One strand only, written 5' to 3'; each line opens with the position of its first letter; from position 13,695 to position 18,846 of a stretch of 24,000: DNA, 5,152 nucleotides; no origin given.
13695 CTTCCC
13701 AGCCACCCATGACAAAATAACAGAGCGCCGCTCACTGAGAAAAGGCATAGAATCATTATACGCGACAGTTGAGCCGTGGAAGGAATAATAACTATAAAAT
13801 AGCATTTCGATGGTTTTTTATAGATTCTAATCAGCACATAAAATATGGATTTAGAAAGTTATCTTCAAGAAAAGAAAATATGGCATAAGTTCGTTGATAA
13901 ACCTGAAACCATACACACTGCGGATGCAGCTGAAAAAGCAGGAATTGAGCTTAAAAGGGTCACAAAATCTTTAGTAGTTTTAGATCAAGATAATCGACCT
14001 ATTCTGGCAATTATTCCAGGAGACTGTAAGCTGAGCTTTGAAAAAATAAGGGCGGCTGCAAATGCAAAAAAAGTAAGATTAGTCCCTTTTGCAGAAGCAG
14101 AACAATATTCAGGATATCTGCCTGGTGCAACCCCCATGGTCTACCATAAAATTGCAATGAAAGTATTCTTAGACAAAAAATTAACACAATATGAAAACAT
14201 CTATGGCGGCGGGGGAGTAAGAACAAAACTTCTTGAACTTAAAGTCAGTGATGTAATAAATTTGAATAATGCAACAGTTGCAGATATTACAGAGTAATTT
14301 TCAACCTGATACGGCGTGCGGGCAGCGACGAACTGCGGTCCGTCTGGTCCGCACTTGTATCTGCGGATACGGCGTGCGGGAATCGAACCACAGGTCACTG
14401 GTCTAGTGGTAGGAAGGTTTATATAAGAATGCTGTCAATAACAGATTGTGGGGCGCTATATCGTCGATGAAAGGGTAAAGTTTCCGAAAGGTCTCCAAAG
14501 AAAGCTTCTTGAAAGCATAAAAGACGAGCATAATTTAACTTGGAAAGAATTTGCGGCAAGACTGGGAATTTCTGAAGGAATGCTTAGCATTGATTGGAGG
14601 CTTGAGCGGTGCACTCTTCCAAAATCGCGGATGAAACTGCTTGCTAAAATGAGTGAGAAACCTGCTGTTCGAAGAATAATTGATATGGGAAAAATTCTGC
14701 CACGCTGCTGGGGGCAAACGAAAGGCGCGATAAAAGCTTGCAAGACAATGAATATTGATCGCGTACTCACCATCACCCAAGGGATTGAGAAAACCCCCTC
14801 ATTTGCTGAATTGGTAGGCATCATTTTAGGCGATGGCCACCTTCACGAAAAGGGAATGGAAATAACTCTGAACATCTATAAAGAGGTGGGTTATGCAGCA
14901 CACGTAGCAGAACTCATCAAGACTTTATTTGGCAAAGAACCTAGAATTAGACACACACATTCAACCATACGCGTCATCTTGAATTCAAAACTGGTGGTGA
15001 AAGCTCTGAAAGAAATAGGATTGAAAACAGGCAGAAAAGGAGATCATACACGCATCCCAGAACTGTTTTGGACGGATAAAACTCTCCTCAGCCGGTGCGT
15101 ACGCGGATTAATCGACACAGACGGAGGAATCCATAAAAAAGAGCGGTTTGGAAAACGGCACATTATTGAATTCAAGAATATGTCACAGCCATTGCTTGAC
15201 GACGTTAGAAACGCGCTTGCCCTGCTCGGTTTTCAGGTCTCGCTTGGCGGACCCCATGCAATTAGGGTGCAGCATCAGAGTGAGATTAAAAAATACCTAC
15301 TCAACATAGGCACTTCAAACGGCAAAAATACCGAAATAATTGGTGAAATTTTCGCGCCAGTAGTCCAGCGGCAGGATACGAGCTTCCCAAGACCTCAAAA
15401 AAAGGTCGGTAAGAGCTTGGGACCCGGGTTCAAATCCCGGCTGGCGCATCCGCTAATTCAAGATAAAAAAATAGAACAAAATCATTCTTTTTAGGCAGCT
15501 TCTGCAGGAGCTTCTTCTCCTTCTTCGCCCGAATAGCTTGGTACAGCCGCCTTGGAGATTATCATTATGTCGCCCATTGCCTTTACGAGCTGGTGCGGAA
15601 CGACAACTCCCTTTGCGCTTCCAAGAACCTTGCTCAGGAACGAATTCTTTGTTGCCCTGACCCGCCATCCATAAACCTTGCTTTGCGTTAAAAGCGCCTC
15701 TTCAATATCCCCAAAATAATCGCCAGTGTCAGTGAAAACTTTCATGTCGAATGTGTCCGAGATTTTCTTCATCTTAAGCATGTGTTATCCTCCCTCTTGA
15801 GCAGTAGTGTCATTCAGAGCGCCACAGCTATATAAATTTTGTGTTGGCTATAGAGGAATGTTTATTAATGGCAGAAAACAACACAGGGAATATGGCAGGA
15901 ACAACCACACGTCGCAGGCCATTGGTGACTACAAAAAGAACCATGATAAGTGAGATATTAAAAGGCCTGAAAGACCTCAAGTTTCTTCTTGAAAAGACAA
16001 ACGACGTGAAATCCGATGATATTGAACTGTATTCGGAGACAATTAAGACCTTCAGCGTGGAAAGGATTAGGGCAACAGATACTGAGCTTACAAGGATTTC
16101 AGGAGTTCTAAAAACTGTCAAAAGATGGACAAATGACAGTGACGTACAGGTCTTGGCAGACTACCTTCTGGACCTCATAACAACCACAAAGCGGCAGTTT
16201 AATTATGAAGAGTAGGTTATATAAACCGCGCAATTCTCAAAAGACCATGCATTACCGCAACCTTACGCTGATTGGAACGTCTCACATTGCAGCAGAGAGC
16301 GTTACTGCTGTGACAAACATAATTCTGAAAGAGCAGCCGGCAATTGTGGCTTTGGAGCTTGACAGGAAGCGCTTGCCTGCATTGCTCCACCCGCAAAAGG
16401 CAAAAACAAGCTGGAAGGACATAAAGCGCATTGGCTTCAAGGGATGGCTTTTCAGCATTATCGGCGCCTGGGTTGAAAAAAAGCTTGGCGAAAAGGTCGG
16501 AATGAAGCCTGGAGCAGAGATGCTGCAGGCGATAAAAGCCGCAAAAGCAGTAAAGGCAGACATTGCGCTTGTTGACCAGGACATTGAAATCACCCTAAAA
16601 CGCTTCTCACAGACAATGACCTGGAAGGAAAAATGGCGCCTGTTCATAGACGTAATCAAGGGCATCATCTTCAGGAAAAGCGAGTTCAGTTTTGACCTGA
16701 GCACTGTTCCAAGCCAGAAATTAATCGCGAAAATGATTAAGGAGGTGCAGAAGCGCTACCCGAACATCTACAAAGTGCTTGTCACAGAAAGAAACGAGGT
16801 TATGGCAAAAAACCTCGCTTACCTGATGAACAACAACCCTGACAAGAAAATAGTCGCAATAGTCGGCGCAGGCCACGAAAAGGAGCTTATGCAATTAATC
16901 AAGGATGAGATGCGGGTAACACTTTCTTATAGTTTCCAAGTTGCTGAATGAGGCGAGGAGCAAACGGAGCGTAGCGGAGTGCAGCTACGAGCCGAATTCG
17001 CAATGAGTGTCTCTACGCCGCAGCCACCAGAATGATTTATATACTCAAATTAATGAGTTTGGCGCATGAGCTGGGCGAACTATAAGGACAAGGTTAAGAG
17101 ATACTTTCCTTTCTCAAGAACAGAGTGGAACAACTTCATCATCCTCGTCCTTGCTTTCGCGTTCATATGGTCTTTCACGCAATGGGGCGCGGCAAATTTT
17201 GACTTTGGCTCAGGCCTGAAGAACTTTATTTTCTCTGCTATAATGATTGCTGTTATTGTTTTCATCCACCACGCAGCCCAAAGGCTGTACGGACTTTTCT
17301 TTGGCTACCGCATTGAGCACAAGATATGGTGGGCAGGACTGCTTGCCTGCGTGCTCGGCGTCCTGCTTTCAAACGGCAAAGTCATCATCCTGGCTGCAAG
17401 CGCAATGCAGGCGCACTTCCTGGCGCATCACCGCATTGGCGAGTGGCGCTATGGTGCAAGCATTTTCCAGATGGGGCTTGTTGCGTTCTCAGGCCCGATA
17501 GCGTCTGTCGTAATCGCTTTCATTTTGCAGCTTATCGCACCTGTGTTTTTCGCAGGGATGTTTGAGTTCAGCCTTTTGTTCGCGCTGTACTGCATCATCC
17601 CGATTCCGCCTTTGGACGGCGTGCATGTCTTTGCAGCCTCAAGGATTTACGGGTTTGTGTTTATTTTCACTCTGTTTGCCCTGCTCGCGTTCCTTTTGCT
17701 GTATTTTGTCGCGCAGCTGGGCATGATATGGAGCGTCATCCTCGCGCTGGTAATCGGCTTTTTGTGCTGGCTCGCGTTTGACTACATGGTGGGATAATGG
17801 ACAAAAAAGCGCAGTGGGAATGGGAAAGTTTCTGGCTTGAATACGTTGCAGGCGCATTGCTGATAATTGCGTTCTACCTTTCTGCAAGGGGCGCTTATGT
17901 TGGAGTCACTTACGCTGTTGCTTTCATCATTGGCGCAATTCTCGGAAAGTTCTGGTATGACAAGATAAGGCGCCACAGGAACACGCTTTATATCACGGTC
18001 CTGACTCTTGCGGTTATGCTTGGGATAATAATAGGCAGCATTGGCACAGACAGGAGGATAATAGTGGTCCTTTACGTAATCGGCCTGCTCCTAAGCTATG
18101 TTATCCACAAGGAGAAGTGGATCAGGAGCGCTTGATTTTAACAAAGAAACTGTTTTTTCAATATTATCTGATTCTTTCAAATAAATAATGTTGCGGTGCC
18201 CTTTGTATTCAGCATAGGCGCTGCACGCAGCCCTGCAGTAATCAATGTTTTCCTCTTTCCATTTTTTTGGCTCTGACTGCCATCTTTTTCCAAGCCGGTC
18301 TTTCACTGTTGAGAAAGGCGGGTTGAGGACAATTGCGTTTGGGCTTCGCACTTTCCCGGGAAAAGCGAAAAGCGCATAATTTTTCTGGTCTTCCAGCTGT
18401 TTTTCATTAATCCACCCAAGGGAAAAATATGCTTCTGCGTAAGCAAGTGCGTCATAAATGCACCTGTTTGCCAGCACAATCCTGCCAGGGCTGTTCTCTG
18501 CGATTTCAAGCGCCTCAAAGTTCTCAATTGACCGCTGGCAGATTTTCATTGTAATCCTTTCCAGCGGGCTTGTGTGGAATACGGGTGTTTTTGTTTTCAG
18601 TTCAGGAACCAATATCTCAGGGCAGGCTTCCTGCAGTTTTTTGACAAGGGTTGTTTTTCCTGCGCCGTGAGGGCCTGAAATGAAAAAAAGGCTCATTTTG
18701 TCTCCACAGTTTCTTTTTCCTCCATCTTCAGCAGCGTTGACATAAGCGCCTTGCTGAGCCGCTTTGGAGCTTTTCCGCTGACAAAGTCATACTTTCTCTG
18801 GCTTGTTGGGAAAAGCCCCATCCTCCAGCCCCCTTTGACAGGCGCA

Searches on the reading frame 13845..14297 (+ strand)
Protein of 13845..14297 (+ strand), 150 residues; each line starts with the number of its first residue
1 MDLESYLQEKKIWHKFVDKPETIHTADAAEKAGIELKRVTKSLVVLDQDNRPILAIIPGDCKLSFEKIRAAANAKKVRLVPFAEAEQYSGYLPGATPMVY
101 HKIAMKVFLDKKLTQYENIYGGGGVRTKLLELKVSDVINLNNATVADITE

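Call 25: search_protein_families(library=pfam, proteins=[window:13845-14297:+], max_evalue=0.001)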
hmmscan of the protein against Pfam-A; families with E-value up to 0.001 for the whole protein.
window:13845-14297:+ (150 aa): 1 family
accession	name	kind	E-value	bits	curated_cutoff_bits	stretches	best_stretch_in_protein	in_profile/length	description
PF04073.20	tRNA_edit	-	6e-24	84.9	25.5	1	24-139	6-122/123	Aminoacyl-tRNA editing domain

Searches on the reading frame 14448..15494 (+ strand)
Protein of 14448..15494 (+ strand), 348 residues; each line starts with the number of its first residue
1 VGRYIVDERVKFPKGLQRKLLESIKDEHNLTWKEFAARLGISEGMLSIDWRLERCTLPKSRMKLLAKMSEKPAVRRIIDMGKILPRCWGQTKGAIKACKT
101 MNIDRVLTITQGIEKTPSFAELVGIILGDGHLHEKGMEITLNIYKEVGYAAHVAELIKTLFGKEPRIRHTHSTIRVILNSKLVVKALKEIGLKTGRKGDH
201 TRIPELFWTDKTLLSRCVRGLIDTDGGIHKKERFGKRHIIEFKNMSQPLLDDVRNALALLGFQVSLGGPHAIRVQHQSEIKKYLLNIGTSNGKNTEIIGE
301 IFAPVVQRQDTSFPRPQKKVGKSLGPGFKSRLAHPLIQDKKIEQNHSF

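Call 25: search_protein_families(library=pfam, proteins=[window:14448-15494:+], max_evalue=0.001)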
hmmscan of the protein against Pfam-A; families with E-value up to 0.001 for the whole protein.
window:14448-15494:+ (348 aa): 1 family
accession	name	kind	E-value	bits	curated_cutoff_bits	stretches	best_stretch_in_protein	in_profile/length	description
PF14528.11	LAGLIDADG_3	-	1.1e-09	38.9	22.5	1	218-264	7-50/82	LAGLIDADG-like domain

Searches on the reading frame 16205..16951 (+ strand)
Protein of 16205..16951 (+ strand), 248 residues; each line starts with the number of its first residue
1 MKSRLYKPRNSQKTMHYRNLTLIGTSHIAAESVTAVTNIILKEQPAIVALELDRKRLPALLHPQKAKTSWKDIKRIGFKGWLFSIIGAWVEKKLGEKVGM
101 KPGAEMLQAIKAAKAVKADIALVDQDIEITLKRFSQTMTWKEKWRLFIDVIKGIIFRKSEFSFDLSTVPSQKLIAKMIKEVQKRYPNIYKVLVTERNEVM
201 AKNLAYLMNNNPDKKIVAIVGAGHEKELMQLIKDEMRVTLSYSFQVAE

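Call 25: search_protein_families(library=pfam, proteins=[window:16205-16951:+], max_evalue=0.001)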
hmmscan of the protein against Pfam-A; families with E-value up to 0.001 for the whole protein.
window:16205-16951:+ (248 aa): 3 families
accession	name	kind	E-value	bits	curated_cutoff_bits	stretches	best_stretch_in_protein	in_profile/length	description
PF01963.22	TraB_PrgY_gumN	-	1.2e-22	81.5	26.8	1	20-224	12-243/263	TraB/PrgY/gumN family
PF04187.18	Cofac_haem_bdg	-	0.00019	21.9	27.7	0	170-225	144-203/213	Haem-binding uptake, Tiki superfamily, ChaN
PF18950.5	DUF5694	-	0.00053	20.9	27.5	0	195-238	134-176/185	Family of unknown function (DUF5694)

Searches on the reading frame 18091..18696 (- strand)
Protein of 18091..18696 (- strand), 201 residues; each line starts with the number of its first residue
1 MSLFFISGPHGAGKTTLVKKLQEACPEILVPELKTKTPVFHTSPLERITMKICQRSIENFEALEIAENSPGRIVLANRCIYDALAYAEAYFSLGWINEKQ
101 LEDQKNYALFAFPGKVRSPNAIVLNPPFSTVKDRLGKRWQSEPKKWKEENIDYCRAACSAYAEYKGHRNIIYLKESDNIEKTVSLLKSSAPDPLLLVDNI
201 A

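Call 25: search_protein_families(library=pfam, proteins=[window:18091-18696:-], max_evalue=0.001)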
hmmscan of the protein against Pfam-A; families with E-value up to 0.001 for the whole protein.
window:18091-18696:- (201 aa): 5 families
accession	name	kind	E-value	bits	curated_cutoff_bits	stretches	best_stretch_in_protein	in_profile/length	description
PF13521.12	AAA_28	-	6.3e-08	33.4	27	1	5-103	3-103/164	AAA domain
PF13238.12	AAA_18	-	1.5e-06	29.1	29.4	1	5-150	2-121/128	AAA domain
PF01712.25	dNK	-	2.7e-06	27.7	27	1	6-163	3-165/203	Deoxynucleoside kinase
PF02223.23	Thymidylate_kin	-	0.00046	20.4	27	0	6-28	1-23/185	Thymidylate kinase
PF13191.12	AAA_16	-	0.00082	20.3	32.6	0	3-37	26-60/167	AAA ATPase domain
